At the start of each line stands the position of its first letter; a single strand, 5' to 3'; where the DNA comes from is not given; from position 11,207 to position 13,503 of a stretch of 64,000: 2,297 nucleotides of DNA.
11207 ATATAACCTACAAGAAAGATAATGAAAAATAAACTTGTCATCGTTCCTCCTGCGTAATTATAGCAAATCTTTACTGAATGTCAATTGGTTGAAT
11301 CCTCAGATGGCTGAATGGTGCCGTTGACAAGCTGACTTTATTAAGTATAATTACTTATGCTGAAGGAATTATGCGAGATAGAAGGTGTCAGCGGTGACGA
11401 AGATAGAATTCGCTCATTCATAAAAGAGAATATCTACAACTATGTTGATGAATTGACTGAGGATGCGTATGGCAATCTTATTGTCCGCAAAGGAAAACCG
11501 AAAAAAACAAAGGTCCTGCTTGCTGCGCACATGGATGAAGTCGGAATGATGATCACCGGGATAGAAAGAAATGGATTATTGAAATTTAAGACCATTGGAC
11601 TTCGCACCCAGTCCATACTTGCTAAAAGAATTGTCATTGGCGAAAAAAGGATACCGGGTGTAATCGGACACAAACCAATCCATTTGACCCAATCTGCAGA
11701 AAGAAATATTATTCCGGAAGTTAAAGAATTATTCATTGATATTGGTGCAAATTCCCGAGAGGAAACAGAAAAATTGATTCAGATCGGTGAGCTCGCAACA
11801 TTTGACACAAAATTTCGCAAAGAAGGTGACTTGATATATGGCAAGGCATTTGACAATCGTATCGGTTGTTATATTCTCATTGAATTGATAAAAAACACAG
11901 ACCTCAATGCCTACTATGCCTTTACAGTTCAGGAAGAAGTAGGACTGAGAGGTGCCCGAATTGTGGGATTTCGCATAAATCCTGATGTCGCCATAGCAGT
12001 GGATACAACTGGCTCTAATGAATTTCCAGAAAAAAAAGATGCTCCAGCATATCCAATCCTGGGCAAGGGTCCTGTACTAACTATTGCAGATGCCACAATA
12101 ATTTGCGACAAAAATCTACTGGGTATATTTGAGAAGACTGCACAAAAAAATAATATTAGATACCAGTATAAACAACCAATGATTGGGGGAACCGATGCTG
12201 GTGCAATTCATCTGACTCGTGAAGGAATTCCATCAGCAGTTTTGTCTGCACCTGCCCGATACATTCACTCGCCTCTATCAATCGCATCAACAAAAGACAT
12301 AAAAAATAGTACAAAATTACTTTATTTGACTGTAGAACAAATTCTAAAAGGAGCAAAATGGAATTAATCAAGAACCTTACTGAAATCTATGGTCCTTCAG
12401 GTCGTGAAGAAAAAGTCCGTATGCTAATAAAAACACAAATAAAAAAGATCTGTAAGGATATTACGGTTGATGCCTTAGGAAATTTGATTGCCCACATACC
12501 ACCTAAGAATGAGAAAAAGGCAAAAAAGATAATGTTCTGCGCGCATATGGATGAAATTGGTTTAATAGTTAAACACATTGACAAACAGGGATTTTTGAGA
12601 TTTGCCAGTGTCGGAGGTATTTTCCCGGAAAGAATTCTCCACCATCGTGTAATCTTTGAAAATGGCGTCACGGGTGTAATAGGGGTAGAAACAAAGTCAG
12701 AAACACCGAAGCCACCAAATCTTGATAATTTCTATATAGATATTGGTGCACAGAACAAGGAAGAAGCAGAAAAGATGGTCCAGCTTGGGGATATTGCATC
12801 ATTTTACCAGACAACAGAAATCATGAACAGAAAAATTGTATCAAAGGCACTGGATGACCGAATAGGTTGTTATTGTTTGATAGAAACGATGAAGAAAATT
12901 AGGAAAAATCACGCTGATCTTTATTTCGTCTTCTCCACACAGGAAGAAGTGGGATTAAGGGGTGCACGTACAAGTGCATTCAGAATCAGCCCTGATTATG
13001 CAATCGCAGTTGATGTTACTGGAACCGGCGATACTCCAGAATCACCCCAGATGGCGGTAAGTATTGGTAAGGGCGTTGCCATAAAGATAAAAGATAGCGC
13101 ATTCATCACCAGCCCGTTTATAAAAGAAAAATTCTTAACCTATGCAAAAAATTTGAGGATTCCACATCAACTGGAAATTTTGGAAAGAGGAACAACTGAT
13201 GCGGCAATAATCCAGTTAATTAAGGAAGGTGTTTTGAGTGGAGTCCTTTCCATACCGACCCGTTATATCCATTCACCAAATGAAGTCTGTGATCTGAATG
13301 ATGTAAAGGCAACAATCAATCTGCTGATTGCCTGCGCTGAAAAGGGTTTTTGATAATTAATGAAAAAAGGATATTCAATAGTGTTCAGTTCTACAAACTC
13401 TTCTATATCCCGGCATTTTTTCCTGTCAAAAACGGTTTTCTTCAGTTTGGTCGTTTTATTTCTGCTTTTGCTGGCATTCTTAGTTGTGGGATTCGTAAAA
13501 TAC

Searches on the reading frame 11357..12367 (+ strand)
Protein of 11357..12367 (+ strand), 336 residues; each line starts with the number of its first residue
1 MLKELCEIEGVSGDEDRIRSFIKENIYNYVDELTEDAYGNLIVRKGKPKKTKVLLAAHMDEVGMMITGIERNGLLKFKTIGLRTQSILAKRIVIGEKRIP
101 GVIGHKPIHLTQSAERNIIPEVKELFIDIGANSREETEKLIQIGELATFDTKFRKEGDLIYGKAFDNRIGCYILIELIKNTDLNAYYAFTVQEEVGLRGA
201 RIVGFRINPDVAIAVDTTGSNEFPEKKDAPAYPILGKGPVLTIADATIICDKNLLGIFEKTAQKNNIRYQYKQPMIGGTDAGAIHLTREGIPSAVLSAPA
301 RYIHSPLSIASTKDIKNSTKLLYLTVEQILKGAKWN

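Call 48: search_protein_families(library=pfam, proteins=[window:11357-12367:+], max_evalue=0.00001)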
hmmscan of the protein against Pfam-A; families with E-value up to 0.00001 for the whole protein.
window:11357-12367:+ (336 aa): 2 families
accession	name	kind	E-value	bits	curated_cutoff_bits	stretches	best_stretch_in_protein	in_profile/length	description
PF05343.19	Peptidase_M42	-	2.8e-90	302.8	23.2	1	39-321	1-292/292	M42 glutamyl aminopeptidase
PF02127.20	Peptidase_M18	-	3.3e-07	29.9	24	1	221-322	323-428/432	Aminopeptidase I zinc metalloprotease (M18)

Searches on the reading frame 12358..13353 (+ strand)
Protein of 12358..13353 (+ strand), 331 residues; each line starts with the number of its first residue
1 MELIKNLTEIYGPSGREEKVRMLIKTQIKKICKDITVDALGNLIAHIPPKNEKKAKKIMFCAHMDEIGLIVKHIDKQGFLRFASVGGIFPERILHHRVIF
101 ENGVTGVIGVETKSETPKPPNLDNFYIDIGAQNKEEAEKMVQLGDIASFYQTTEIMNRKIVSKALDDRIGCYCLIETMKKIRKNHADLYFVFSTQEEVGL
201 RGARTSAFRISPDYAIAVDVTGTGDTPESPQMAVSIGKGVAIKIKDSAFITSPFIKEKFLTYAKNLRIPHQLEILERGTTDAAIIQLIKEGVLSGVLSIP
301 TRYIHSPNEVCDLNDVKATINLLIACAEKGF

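Call 48: search_protein_families(library=pfam, proteins=[window:12358-13353:+], max_evalue=0.00001)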
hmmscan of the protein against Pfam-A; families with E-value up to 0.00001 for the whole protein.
window:12358-13353:+ (331 aa): 3 families
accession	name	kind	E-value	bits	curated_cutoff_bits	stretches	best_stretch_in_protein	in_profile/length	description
PF05343.19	Peptidase_M42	-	2.2e-93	312.9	23.2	1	41-322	1-292/292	M42 glutamyl aminopeptidase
PF01546.33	Peptidase_M20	-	1.9e-08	34.9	24.6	1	166-328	35-205/206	Peptidase family M20/M25/M40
PF04389.22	Peptidase_M28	-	9.8e-07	29.1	21.3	0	164-220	30-94/193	Peptidase family M28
